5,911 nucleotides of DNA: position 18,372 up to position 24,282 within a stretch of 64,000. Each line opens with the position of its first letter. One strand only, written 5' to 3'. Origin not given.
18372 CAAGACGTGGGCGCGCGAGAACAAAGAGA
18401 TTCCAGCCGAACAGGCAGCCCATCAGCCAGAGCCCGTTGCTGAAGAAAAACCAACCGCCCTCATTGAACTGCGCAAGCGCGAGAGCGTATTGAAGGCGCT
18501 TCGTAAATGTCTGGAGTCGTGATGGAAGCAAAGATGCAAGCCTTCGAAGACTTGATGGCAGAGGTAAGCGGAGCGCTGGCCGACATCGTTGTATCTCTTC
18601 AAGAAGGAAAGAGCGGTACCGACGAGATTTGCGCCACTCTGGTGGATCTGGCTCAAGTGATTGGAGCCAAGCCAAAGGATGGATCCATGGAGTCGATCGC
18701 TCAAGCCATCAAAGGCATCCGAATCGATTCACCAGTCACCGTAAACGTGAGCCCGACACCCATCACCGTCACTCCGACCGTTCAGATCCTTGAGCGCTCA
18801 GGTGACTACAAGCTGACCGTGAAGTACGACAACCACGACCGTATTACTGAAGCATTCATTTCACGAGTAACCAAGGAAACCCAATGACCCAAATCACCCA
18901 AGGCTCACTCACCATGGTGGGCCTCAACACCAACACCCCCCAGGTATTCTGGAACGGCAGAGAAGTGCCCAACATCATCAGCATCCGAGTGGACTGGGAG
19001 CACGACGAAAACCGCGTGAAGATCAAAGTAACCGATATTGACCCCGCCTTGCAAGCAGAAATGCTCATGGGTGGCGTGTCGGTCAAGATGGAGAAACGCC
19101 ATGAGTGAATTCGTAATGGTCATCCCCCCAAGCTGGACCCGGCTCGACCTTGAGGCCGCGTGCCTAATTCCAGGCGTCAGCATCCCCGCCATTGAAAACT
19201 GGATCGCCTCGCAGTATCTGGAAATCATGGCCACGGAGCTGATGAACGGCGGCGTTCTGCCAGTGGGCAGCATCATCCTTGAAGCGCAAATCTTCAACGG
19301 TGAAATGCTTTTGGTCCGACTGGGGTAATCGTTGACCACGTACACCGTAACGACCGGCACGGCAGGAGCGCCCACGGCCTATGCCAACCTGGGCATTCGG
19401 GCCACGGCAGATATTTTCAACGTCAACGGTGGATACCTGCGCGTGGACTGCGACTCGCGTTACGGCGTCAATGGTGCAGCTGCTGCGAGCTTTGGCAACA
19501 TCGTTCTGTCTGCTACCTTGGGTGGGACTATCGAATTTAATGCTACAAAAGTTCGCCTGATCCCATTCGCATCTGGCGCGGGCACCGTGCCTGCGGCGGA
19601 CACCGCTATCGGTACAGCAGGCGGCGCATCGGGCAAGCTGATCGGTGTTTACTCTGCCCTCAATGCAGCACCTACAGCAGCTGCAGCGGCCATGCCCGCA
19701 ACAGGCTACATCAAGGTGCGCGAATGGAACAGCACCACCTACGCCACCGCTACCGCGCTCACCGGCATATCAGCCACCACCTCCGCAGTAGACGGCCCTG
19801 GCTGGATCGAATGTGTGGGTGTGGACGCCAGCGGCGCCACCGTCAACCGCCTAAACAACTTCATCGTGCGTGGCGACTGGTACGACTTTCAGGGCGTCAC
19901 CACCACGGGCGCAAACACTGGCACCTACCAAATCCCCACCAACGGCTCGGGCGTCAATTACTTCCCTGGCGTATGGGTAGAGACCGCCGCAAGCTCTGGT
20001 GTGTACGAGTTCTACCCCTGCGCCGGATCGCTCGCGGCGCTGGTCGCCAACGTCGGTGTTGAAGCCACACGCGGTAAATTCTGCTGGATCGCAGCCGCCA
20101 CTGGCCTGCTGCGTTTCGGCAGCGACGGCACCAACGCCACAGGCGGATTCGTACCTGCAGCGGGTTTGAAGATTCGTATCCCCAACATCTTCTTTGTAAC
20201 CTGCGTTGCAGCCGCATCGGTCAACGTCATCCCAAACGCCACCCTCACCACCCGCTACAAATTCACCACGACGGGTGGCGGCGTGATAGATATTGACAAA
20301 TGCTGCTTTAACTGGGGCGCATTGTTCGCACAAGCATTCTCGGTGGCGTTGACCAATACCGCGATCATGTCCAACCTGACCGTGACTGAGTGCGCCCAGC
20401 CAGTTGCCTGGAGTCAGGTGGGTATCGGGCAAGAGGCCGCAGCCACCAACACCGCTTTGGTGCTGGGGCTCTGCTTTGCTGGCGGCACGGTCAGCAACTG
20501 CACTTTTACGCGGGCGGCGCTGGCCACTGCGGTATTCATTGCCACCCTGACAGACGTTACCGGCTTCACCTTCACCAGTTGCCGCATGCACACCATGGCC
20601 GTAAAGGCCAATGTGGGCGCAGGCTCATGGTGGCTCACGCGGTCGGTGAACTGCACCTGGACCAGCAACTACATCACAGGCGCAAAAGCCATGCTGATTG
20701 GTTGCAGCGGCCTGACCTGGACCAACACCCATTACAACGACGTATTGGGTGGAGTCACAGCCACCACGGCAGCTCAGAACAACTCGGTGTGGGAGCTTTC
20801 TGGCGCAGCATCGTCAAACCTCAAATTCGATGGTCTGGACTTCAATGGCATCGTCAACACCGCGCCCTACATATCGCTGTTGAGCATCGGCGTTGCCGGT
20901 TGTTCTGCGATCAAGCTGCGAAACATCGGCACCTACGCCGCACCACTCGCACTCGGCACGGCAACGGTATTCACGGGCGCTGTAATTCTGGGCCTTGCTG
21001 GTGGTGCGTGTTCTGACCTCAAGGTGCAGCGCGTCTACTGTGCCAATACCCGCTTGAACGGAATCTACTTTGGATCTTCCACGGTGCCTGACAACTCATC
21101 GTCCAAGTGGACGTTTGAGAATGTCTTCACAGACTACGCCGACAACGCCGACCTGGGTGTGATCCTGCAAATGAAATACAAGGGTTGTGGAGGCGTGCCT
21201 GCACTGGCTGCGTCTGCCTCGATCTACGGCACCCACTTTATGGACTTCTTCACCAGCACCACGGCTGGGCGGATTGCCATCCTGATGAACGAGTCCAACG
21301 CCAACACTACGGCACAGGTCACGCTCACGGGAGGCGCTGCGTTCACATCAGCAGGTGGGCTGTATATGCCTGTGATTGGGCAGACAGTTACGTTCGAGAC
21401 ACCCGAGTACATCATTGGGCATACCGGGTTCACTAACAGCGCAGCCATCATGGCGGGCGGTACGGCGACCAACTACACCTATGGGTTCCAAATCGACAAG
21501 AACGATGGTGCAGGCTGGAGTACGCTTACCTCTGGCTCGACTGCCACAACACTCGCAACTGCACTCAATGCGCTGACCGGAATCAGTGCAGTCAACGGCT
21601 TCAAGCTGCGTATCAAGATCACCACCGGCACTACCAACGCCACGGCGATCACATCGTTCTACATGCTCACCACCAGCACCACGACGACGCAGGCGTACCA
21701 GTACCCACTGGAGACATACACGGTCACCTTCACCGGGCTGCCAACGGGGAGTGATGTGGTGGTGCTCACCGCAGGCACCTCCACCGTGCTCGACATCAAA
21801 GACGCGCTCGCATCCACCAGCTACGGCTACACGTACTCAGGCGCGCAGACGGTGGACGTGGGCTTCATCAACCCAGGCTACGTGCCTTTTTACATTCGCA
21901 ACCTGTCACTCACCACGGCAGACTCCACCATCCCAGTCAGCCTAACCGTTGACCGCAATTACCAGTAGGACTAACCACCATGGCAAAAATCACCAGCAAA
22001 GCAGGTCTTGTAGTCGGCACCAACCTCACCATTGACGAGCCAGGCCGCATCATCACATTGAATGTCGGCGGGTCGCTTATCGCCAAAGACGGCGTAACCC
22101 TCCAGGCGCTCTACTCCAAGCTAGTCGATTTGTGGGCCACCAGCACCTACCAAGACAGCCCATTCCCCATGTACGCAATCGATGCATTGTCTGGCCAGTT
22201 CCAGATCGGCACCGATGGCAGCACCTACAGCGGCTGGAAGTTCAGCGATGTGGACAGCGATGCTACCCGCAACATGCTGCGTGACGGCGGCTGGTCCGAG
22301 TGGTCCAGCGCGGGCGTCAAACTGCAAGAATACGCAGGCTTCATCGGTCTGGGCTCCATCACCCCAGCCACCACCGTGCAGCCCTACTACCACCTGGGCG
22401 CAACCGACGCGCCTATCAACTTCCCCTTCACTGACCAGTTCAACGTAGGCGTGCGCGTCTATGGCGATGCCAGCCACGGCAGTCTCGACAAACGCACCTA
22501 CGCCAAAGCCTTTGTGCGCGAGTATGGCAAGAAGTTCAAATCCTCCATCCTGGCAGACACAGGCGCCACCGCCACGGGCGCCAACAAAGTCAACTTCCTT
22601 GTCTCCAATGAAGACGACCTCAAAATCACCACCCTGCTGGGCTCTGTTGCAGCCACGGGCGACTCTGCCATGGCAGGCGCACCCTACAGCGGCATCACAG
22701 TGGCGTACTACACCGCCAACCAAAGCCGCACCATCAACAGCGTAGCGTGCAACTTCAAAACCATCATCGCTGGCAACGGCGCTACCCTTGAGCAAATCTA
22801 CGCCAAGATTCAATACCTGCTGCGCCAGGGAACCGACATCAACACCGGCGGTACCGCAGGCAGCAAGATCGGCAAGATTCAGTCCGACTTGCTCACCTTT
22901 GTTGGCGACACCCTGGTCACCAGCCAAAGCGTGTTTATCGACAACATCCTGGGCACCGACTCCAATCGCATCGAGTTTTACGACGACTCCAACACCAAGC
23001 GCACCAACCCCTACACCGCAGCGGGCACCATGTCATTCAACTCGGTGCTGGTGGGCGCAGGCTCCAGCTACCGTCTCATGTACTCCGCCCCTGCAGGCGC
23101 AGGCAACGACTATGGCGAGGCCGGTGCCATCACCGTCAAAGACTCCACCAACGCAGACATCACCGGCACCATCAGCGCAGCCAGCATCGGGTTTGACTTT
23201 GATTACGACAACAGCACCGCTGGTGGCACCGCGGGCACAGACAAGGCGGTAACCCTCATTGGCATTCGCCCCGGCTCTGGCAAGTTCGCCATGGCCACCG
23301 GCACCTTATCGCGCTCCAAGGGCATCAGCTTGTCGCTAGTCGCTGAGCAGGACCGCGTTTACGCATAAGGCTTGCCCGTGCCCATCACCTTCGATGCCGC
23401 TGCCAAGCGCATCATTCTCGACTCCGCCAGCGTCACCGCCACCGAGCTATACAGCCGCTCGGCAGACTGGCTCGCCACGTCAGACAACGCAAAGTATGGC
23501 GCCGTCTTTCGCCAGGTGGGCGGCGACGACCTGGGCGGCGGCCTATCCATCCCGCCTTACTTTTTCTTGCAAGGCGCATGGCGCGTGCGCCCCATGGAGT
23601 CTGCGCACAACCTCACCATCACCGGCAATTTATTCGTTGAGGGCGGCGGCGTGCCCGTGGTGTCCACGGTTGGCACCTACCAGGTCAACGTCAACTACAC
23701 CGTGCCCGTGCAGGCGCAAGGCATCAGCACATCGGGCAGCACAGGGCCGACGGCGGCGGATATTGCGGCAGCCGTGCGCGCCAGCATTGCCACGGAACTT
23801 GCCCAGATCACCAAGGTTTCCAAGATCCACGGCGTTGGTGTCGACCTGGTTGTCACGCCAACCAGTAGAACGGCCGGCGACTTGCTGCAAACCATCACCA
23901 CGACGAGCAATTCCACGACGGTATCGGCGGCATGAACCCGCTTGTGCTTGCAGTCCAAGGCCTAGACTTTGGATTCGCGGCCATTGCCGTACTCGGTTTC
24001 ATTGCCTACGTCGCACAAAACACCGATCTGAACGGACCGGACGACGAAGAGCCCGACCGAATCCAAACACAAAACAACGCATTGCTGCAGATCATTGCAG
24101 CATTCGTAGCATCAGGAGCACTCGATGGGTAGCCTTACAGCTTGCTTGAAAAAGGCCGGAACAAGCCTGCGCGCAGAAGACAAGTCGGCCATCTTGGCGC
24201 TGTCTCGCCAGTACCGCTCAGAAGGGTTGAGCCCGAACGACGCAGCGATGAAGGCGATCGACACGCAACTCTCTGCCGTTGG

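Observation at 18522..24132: Seven-gene, tightly coupled unknown module inside the ejection-protein operon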

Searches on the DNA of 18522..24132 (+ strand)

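Call 7: search_dna_similar(query=window:18522-24132:+, collection=phages, mode=distant, max_rows=20)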
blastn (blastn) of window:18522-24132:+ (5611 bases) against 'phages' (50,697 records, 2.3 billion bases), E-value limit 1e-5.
Records with a match: 1; places in all: 1; records where one place covers at least 80% of the query: 0.
Best place of each record, by identity: 60-80% 1.
By first word of the organism name: Caudoviricetes 1.
By host as written in the record: - 1.
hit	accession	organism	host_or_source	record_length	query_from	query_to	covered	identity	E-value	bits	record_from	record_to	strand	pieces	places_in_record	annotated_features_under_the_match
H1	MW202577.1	Caudoviricetes sp.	Manatee Spring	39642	2704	3243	10%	68.7%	1e-47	199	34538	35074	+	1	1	hypothetical protein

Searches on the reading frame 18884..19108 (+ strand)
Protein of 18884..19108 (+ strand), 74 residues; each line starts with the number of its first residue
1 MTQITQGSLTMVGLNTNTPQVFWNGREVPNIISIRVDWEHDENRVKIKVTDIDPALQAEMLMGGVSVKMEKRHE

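Call 5: search_protein_families(library=phrogs, proteins=[window:18884-19108:+], max_evalue=0.01)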
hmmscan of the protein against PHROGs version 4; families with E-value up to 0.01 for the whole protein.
window:18884-19108:+ (74 aa): 0 families

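Call 6: search_protein_families(library=pfam, proteins=[window:18884-19108:+], max_evalue=0.01)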
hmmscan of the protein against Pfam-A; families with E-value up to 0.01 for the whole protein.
window:18884-19108:+ (74 aa): 0 families

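Call 102: find_related_loci(query=window:18884-19108:+, collection=viral_contigs, flank=6000)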
Query window:18884-19108:+ (74 aa) in viral_contigs; peptide patterns used: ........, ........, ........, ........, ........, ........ (x = any residue, [..] = any of these).
7 stretches matched a pattern, but none encodes a relative of the query by tblastn (E <= 1e-3).

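Call 109: search_protein_families(library=ncbifam, proteins=[window:18884-19108:+], max_evalue=0.1)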
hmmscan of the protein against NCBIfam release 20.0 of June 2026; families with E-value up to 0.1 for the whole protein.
window:18884-19108:+ (74 aa): 0 families

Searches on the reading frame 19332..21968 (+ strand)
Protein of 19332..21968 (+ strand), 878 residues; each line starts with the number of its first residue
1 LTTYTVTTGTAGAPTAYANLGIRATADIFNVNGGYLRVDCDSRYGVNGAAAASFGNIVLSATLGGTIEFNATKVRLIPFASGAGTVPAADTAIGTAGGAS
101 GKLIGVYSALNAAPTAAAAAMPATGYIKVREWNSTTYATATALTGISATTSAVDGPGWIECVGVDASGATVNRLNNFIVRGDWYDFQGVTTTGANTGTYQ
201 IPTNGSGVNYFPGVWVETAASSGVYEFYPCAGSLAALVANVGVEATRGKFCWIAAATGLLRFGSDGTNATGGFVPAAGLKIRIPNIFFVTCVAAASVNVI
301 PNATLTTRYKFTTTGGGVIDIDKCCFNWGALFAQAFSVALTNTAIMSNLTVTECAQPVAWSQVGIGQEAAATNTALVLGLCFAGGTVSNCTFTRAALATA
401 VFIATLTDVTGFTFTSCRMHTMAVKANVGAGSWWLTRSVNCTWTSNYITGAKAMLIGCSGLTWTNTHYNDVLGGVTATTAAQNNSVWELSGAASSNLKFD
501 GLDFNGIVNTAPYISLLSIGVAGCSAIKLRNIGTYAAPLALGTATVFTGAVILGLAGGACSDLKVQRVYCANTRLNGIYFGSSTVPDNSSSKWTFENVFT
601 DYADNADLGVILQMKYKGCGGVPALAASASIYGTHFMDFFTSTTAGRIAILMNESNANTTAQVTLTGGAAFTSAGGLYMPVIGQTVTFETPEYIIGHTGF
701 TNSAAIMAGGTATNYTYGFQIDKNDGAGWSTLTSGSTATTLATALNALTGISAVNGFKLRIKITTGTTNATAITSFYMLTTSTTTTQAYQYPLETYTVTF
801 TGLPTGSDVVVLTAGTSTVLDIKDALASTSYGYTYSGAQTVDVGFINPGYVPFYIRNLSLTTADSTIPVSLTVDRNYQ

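Call 5: search_protein_families(library=phrogs, proteins=[window:19332-21968:+], max_evalue=0.01)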
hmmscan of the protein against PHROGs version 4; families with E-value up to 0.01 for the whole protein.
window:19332-21968:+ (878 aa): 0 families

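Call 6: search_protein_families(library=pfam, proteins=[window:19332-21968:+], max_evalue=0.01)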
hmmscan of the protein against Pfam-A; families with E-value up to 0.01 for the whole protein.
window:19332-21968:+ (878 aa): 0 families

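Call 8: search_dna_similar(query=window:19332-21968:+, collection=phages, mode=protein, max_rows=25)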
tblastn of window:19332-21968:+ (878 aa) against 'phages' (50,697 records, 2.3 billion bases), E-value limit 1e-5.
Records with a match: 1; places in all: 1; records where one place covers at least 80% of the query: 1.
Best place of each record, by identity: <60% 1.
By first word of the organism name: Caudoviricetes 1.
By host as written in the record: - 1.
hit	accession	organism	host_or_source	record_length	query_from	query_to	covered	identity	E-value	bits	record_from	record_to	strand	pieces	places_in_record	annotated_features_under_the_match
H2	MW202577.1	Caudoviricetes sp.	Manatee Spring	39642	20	877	98%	49.4%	0e+0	638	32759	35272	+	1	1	hypothetical protein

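Call 9: get_annotated_region(hit=H2, flank=20000)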
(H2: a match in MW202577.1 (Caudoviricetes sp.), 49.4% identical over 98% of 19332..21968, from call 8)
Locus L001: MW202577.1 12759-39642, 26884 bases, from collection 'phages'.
description: Siphoviridae sp. isolate ctPCi537, complete genome.
organism: Caudoviricetes sp. (NCBI taxid 2832643)
taxonomy: Viruses; Duplodnaviria; Heunggongvirae; Uroviricota; Caudoviricetes
host: -; source: Manatee Spring; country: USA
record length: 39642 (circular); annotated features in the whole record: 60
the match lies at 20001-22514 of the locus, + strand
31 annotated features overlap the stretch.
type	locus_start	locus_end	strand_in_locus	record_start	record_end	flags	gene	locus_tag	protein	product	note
CDS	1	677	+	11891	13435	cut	-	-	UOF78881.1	viral dsdna helicase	-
CDS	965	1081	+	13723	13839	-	-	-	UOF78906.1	hypothetical protein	-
CDS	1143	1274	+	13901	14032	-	-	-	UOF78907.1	transcriptional regulator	-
CDS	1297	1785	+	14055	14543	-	-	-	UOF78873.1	terminase small subunit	-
CDS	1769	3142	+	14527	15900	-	-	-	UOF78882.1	terminase large subunit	-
CDS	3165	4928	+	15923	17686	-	-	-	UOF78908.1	hypothetical protein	-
CDS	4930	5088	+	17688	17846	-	-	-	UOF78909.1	hypothetical protein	-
CDS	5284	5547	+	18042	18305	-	-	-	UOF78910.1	hypothetical protein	-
CDS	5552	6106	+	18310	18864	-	-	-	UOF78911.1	hypothetical protein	-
CDS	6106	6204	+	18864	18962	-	-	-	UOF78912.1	hypothetical protein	-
CDS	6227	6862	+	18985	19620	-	-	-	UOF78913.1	hypothetical protein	-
CDS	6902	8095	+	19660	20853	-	-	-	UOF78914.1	hypothetical protein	-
CDS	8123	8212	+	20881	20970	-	-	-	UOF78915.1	hypothetical protein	-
CDS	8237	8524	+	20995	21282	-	-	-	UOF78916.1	hypothetical protein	-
CDS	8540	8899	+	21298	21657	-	-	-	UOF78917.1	hypothetical protein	-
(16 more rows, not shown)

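Call 14: find_related_loci(query=window:19332-21968:+, collection=viral_contigs, flank=10000)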
Query window:19332-21968:+ (878 aa) in viral_contigs; peptide patterns used: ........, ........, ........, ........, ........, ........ (x = any residue, [..] = any of these).
3 stretches matched a pattern, but none encodes a relative of the query by tblastn (E <= 1e-3).

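Call 19: search_solved_structures(query=window:19332-21968:+, max_evalue=1)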
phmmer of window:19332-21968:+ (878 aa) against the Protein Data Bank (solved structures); distinct sequences matched with E-value up to 1: 0.

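Call 25: find_homologous_proteins(query=window:19332-21968:+)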
Query window:19332-21968:+ (878 aa): 768 proteins with E <= 0.001 among 8000 candidates; the best 120 are listed.
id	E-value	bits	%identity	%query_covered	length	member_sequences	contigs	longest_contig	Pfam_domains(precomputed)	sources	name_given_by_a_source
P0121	0.0e+0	1908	100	100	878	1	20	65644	-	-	-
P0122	0.0e+0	1524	80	100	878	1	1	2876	-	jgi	jgi:hypothetical protein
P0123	0.0e+0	1454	84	91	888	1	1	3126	-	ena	-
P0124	0.0e+0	1374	81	89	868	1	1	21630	-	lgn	-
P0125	0.0e+0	1108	62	100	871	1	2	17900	-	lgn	-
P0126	0.0e+0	1057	60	97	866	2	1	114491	-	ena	-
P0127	0.0e+0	1052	60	97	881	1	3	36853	-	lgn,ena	-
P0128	0.0e+0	1043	60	97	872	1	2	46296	-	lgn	-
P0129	1.5e-287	975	52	97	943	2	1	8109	-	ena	-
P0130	6.8e-280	949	59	95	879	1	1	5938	-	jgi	-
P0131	2.6e-279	947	66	61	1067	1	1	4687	-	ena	-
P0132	1.9e-262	891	55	97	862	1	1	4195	-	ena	-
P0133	6.5e-262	890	65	61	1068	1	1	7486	-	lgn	-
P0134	3.1e-261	887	55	97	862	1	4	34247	-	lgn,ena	-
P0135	5.0e-261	887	55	97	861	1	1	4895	-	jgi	-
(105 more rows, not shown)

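Call 48: search_solved_structures(query=A3, max_evalue=10)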
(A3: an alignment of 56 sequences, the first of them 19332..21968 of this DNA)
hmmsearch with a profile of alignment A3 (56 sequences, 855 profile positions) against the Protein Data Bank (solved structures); distinct sequences matched with E-value up to 10: 4.
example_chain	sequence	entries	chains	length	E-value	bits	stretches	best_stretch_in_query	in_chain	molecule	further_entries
4lvc_A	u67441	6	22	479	0.0045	18.3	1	181-309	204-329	S-adenosyl-L-homocysteine hydrolase (SAHase) | Adenosylhomocysteinase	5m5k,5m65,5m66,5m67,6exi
3oab_B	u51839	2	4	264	1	10.5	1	531-617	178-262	Geranyl diphosphate synthase small subunit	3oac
3kra_B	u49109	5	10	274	1.1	10.4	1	531-617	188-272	Geranyl diphosphate synthase small subunit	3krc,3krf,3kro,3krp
1wtu_A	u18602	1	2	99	1.5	9.9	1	83-128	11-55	TRANSCRIPTION FACTOR 1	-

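Call 72: predict_structure(alignment_id=A3)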
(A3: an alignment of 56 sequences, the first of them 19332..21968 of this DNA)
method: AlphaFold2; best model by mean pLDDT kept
length: 878 residues; sequences in the alignment: 56
mean_pLDDT: 88.8   pTM: 0.83
mean pLDDT of the five models: 88.8, 88.5, 88.2, 86.4, 86.1
residues with pLDDT >= 90: 512; 70-90: 328; 50-70: 37; < 50: 1
segments of 3 or more residues with pLDDT < 50: none
pLDDT, mean of each block of 10 residues (from residue 1): 91 86 90 94 88 91 93 95 93 93 94 92 95 93 94 93 90 91 89 90 85 94 93 67 87 88 79 92 94 76 76 82 94 93 94 95 87 87 96 74 93 96 70 95 94 94 95 81 87 96 91 90 95 92 76 86 94 79 78 92 76 91 81 91 92 89 92 87 94 92 86 91 89 87 89 91 91 92 89 82 92 89 88 84 93 92 87 78
secondary structure, 60 per line:
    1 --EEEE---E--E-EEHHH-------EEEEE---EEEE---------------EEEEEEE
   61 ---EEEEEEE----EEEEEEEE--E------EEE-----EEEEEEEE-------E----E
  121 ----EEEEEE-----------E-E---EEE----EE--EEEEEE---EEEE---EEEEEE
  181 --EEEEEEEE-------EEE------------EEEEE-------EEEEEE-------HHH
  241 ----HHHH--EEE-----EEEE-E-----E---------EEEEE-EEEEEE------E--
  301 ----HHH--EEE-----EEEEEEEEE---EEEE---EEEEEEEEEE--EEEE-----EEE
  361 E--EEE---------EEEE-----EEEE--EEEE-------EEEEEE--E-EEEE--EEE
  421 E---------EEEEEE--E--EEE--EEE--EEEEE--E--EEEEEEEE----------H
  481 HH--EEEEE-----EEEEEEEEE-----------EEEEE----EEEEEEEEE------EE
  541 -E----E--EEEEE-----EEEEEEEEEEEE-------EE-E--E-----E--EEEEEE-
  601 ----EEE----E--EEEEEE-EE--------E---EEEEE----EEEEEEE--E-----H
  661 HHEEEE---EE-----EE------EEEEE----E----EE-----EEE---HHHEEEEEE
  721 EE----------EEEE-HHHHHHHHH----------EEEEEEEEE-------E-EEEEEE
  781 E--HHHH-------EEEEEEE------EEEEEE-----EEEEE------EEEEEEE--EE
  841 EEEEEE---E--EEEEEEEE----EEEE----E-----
elements in order (helices of 4 or more, strands of 3 or more residues): E3-6 E27-31 E35-38 E54-60 E64-70 E75-82 E92-94 E100-107 E125-130 E148-150 E159-164 E168-171 E175-180 E183-190 E198-200 E213-217 E225-230 H245-248 E251-253 E259-262 E280-284 E286-291 E310-312 E318-326 E330-333 E337-346 E349-352 E358-361 E364-366 E376-379 E385-388 E391-394 E402-407 E412-415 E418-421 E431-436 E442-444 E447-449 E452-456 E462-469 E485-489 E495-503 E515-519 E524-532 E550-554 E560-571 E594-599 E605-607 E615-620 E636-640 E645-651 E663-666 E685-689 E706-708 E715-722 E733-736 H738-746 E757-765 E775-781 H784-787 E795-801 E808-813 E819-823 E830-836 E839-846 E853-860 E865-868

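Call 75: fold_search(model_id=the predicted structure, library=pdb)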
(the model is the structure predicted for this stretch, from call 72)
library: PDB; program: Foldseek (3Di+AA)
matches with E <= 10: 710; with E <= 0.001: 26
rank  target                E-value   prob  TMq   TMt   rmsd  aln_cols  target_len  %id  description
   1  9k4a_A                2.1e-06  0.99  0.16  0.19  18.6       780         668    8  Cryo-EM structure of depolymerase S2-4 from Klebsiella phage K64-1 (released 2026-03-25)
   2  7w1c_B                5.2e-06  0.99  0.17  0.20  19.3       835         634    7  Crystal structure of Klebsiella pneumoniae K1 capsule-specific polysaccharide lyase in a P1 crystal form (released 2022-05-18)
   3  4y9v_A                8.1e-06  1.00  0.19  0.25  19.4       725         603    8  Gp54 tailspike of Acinetobacter baumannii bacteriophage AP22 in complex with A. baumannii capsular saccharide (released 2017-02-01)
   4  7w1c_D                1.7e-05  0.95  0.15  0.19  18.0       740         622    9  Crystal structure of Klebsiella pneumoniae K1 capsule-specific polysaccharide lyase in a P1 crystal form (released 2022-05-18)
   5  7vul_A                1.9e-05  1.00  0.24  0.31  20.4       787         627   10  Structure of Klebsiella Phage P560 depolymerase (released 2022-11-16)
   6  4xlh                  8.8e-05  0.97  0.16  0.20  16.3       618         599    8  Tailspike protein double mutant D339A/E372A of E. coli bacteriophage HK620 (released 2016-01-20)
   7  8yk1_A                1.1e-04  0.51  0.12  0.13  27.3      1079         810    8  Blood group B alpha-1,3-galactosidase AgaBb from Bifidobacterium bifidum, construct 23-844 (released 2024-07-10)
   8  7vul_B                1.3e-04  1.00  0.24  0.33  20.4       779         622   10  Structure of Klebsiella Phage P560 depolymerase (released 2022-11-16)
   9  4xor_A                2.0e-04  0.92  0.14  0.18  17.1       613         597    8  Tailspike protein double mutant D339N/E372Q of E. coli bacteriophage HK620 in complex with pentasaccharide (released 2016-01-27)
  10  8yk3_B                2.4e-04  0.94  0.13  0.17  20.7       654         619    8  Blood group B alpha-1,3-galactosidase AgaBb from Bifidobacterium bifidum, construct T7-tag_24-673 (released 2024-07-10)
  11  8yk2_B                2.4e-04  0.69  0.11  0.13  20.3       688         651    8  Blood group B alpha-1,3-galactosidase AgaBb from Bifidobacterium bifidum, construct T7-tag_24-700 (released 2024-07-10)
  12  4avz                  2.5e-04  0.99  0.20  0.27  15.0       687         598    9  Tailspike protein mutant E372Q of E. coli bacteriophage HK620 (released 2012-09-26)
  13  7lzj_A                2.6e-04  1.00  0.20  0.24  13.7       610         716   10  DpK2 bacteriophage tail spike depolymerase (released 2021-08-25)
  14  4xkv                  3.0e-04  0.82  0.13  0.17  16.7       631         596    8  Tailspike protein mutant D339N of E. coli bacteriophage HK620 (released 2016-01-20)
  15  8x8m_A                3.9e-04  0.33  0.12  0.13  19.9       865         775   10  Cryo-EM structure of a bacteriophage tail- spike protein against Klebsiella pneumoniae K64,ORF41(K64-ORF41) (released 2024-09-04)
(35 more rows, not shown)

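Call 109: search_protein_families(library=ncbifam, proteins=[window:19332-21968:+], max_evalue=0.1)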
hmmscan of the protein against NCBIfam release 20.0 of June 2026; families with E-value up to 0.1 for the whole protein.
window:19332-21968:+ (878 aa): 0 families
